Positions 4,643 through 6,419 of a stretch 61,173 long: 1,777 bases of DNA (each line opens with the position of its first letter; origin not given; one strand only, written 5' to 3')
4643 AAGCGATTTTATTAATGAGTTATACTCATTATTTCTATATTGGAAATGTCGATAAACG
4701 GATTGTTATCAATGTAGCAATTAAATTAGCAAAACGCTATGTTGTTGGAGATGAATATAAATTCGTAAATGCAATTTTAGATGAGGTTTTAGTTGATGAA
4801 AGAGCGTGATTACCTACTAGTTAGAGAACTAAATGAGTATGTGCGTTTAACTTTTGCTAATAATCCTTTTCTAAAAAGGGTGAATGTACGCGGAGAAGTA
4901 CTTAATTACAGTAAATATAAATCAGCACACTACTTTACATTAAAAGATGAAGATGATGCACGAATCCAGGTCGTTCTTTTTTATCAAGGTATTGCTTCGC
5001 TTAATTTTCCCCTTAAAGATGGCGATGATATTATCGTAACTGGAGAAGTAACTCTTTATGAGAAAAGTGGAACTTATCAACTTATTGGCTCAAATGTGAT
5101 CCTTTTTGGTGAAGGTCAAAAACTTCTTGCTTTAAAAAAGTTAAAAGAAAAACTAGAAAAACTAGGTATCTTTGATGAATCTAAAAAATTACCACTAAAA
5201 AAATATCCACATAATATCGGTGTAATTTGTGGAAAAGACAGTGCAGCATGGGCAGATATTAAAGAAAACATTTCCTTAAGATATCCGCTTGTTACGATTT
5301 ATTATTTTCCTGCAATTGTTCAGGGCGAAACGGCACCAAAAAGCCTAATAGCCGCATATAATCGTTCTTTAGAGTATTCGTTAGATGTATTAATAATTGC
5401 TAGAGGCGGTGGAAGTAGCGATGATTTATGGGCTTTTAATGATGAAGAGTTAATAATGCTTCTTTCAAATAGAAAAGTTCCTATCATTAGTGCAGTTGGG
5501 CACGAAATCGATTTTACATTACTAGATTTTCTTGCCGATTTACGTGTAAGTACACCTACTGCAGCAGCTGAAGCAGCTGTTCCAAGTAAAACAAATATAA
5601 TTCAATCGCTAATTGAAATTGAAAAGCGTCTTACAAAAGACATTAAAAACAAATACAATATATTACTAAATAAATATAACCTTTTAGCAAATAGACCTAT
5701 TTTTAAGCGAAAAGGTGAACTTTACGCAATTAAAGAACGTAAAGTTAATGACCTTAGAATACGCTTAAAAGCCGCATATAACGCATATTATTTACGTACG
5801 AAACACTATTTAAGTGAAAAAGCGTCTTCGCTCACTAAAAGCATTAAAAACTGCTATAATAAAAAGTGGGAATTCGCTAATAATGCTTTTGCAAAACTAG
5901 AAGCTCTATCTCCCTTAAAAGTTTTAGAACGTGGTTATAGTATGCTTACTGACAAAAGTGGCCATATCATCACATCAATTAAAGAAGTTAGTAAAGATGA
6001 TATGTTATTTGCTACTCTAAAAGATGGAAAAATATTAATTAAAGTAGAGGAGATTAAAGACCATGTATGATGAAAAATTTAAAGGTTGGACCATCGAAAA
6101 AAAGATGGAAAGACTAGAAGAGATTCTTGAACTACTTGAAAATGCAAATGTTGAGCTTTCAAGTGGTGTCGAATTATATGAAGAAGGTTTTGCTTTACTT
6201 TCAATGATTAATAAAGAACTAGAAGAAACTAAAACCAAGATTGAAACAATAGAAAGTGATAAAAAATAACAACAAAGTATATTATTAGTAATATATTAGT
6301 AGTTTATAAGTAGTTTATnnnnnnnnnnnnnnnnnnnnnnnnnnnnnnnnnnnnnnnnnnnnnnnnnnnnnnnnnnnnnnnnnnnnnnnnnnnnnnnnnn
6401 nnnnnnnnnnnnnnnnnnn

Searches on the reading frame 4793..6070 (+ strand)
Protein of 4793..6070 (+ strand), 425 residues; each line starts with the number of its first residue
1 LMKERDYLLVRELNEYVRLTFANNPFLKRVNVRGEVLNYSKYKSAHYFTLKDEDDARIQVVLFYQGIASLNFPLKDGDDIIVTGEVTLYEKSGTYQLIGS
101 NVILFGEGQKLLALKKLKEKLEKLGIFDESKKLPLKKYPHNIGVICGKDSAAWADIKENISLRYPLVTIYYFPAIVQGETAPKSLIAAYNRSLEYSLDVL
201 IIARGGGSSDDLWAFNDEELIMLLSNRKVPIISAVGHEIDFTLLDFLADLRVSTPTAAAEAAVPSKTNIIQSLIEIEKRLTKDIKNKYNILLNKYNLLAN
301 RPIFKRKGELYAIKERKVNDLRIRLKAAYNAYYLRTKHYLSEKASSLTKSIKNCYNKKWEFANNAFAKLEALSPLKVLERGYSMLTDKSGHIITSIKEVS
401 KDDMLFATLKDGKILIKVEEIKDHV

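Call 17: search_protein_families(library=ncbifam, proteins=[window:4793-6070:+], max_evalue=0.00001)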
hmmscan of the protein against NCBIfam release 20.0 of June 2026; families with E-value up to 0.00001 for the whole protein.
window:4793-6070:+ (425 aa): 1 family
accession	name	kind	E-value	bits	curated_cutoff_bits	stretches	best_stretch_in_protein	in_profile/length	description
TIGR00237.1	xseA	equivalog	1.6e-115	386.4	180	1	10-418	2-388/389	exodeoxyribonuclease VII large subunit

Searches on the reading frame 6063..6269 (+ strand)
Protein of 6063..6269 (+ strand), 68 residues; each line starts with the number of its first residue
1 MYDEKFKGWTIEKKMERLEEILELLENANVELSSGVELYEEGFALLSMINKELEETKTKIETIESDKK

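Call 17: search_protein_families(library=ncbifam, proteins=[window:6063-6269:+], max_evalue=0.00001)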
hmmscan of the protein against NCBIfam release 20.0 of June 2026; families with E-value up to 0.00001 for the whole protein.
window:6063-6269:+ (68 aa): 5 families
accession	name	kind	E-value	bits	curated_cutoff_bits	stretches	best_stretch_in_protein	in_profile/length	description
TIGR01280.1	xseB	equivalog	1.8e-10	40.7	35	1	10-64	1-55/57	exodeoxyribonuclease VII small subunit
NF002140.0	PRK00977.1-4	equivalog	6.9e-09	35.4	71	1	12-66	13-67/81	exodeoxyribonuclease VII small subunit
NF002139.0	PRK00977.1-3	equivalog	9.6e-08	32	68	1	10-67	14-71/84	exodeoxyribonuclease VII small subunit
NF010670.0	PRK14067.1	equivalog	1.3e-07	31.2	107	1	10-61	9-60/81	exodeoxyribonuclease VII small subunit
NF010666.0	PRK14063.1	equivalog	6.1e-06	26.3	111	1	9-63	7-61/78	exodeoxyribonuclease VII small subunit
